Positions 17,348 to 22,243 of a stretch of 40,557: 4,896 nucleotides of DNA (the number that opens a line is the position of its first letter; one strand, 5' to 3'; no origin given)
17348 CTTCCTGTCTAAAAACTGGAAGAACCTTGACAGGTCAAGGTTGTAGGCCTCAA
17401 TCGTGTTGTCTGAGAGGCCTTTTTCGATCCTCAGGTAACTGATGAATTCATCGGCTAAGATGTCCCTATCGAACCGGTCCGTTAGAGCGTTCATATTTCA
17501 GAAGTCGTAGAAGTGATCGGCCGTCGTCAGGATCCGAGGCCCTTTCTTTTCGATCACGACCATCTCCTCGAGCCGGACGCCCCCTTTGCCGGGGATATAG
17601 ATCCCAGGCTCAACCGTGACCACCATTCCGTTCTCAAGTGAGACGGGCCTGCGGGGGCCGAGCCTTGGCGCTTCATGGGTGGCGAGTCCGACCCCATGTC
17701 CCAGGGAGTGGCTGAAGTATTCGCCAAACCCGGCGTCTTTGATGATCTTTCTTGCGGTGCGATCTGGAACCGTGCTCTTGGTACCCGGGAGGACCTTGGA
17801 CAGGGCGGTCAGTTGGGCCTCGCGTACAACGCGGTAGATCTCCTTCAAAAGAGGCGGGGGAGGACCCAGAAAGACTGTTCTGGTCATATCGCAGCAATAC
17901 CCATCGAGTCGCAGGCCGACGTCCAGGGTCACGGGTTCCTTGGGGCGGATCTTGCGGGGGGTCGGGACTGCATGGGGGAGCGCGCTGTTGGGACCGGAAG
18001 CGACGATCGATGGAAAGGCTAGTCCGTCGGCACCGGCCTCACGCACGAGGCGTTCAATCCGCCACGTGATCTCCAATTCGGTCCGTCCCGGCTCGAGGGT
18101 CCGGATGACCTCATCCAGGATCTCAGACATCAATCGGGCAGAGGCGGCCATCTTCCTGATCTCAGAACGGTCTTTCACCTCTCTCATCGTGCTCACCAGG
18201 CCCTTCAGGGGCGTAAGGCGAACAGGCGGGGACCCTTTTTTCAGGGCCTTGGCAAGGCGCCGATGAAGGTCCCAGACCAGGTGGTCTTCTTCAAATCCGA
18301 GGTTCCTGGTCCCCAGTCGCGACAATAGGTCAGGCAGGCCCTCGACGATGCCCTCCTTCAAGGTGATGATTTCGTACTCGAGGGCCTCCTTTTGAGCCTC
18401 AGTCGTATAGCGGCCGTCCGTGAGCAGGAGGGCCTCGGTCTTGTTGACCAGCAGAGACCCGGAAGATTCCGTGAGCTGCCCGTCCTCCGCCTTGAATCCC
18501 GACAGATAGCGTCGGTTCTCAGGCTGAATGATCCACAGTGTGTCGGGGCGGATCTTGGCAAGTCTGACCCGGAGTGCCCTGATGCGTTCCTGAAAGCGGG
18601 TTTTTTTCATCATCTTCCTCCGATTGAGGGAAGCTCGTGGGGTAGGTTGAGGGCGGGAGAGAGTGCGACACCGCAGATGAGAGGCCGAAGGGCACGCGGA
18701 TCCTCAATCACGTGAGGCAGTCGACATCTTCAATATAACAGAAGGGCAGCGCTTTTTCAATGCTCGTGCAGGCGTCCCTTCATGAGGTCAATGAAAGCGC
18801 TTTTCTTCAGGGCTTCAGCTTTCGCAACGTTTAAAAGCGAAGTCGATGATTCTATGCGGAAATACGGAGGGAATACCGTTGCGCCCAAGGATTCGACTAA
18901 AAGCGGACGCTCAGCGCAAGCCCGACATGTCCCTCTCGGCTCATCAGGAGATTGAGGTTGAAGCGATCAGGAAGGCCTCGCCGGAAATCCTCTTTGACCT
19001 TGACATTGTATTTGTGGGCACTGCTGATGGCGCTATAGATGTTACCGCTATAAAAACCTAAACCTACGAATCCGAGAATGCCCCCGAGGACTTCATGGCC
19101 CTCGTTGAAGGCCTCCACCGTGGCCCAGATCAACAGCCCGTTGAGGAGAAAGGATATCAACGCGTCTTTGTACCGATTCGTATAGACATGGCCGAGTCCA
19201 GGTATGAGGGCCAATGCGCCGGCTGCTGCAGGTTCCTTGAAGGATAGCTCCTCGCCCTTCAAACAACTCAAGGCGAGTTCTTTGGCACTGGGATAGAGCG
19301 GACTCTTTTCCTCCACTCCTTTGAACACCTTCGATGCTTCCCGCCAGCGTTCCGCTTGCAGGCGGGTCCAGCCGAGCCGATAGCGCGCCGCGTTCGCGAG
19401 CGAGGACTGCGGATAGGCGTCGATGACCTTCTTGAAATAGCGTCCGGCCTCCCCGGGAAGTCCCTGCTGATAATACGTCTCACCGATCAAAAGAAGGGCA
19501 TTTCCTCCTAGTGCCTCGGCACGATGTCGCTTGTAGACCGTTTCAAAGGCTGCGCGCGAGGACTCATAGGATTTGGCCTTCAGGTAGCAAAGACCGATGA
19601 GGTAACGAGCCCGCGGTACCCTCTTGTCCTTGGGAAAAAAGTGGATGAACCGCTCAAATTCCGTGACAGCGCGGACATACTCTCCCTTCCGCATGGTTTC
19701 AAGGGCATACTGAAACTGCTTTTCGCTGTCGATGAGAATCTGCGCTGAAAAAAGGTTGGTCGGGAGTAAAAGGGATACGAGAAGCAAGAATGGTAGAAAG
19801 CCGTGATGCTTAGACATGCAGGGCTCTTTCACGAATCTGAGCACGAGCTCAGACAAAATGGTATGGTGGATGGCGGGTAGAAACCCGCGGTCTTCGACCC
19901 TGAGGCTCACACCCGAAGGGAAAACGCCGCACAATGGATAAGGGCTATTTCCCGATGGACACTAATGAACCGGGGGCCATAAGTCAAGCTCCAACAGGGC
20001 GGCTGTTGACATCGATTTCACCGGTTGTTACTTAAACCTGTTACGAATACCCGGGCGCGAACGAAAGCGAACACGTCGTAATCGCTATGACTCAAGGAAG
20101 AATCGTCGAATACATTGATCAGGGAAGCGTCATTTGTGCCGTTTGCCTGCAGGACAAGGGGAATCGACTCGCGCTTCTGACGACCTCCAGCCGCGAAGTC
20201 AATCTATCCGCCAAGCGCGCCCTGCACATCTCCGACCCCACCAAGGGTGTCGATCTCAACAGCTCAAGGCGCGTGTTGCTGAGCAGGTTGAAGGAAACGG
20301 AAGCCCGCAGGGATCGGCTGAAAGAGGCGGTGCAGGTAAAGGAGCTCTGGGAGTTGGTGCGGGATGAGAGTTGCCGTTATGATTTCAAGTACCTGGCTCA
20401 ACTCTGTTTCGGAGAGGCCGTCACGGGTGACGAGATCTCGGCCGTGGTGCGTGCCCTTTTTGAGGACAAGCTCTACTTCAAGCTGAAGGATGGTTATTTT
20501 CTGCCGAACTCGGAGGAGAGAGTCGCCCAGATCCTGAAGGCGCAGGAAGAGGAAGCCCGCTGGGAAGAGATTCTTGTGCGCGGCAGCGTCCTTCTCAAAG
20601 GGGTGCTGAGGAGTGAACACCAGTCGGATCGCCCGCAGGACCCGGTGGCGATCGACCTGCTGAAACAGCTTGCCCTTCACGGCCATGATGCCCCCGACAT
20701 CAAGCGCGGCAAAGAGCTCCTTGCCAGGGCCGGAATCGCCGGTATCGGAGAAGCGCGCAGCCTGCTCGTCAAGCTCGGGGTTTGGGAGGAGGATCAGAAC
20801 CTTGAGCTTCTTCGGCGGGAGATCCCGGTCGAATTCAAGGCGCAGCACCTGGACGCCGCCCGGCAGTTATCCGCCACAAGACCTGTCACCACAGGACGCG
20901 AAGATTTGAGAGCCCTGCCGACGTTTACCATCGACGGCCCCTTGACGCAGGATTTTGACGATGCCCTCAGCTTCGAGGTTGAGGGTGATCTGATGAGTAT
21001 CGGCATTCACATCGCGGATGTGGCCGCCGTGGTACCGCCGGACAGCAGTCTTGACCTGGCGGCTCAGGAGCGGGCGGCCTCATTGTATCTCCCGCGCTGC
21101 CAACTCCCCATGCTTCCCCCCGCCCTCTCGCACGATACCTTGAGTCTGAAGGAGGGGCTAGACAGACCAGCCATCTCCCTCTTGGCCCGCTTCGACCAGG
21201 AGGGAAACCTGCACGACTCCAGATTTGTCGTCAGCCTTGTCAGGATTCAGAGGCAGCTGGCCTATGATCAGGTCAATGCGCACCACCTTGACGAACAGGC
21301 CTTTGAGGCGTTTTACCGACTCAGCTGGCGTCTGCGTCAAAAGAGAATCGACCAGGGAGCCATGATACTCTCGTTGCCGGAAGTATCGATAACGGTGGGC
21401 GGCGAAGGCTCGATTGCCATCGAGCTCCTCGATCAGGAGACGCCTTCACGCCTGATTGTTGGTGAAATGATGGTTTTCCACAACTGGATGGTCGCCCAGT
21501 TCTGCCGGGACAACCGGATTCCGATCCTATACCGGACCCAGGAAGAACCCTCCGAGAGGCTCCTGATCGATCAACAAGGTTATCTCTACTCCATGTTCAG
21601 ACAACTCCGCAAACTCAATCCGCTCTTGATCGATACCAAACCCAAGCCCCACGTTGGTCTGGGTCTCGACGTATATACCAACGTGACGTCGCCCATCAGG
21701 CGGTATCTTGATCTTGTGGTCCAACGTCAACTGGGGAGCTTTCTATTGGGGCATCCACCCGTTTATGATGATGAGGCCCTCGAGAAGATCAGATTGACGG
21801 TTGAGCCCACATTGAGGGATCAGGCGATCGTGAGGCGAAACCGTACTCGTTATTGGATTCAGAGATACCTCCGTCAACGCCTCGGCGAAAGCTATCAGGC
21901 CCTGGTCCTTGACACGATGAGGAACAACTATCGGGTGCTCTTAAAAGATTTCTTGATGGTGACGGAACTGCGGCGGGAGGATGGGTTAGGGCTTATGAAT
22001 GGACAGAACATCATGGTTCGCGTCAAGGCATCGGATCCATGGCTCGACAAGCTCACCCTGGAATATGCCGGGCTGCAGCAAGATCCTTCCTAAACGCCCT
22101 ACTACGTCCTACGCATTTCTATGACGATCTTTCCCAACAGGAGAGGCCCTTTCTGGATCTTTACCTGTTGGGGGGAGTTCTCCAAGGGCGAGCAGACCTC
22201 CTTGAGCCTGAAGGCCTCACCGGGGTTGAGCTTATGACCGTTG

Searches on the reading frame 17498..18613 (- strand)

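Call 83: search_protein_families(library=pfam, proteins=[window:17498-18613:-], max_evalue=0.00001)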
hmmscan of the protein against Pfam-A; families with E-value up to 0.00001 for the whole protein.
window:17498-18613:- (371 aa): 2 families
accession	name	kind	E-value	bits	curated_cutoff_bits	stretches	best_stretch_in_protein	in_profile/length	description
PF00557.29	Peptidase_M24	-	9.6e-66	221.9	23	1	154-355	2-207/208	Metallopeptidase family M24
PF01321.24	Creatinase_N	-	1.2e-22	81.3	22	1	10-146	1-128/128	Creatinase/Prolidase N-terminal domain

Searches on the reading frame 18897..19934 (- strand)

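Call 83: search_protein_families(library=pfam, proteins=[window:18897-19934:-], max_evalue=0.00001)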
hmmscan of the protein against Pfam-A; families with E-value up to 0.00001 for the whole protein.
window:18897-19934:- (345 aa): 10 families
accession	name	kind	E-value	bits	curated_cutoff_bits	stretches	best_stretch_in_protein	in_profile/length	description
PF13174.12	TPR_6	-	1.3e-13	51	26.3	0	146-177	2-33/33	Tetratricopeptide repeat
PF13432.12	TPR_16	-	5.6e-13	49.5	32.7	1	123-177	13-64/65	Tetratricopeptide repeat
PF07719.23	TPR_2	-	4e-11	42.6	27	0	146-176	3-33/34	Tetratricopeptide repeat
PF13424.12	TPR_12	-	1.8e-10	41.3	30.1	1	108-175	4-76/77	Tetratricopeptide repeat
PF13428.12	TPR_14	-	4.2e-08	33.5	23.5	0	145-180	2-37/44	Tetratricopeptide repeat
PF12895.13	ANAPC3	-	7.6e-08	33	27.2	0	69-131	22-80/82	Anaphase-promoting complex, cyclosome, subunit 3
PF13181.12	TPR_8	-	8.2e-08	32.3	25.7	0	146-176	3-33/34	Tetratricopeptide repeat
PF14559.12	TPR_19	-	2.4e-07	31.4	25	0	155-218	2-62/68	Tetratricopeptide repeat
PF13525.12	YfiO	-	2.6e-07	31.1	25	0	80-187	52-133/203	Outer membrane lipoprotein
PF00515.34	TPR_1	-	3.3e-07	30.3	27.8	0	146-176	3-33/34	Tetratricopeptide repeat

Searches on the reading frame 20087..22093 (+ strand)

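Call 83: search_protein_families(library=pfam, proteins=[window:20087-22093:+], max_evalue=0.00001)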
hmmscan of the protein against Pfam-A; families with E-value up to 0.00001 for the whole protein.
window:20087-22093:+ (668 aa): 3 families
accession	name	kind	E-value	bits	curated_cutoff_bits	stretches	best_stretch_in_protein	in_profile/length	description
PF00773.25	RNB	-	6.3e-70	236.4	29.3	1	271-553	1-324/326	RNB domain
PF23161.1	HTH_RNase_II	-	1.1e-11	45.9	24.7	1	146-239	1-95/95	Double HTH domain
PF25255.1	wH_RNase_II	-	4.9e-06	27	27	1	83-136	14-66/78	Ribonuclease II, winged helix domain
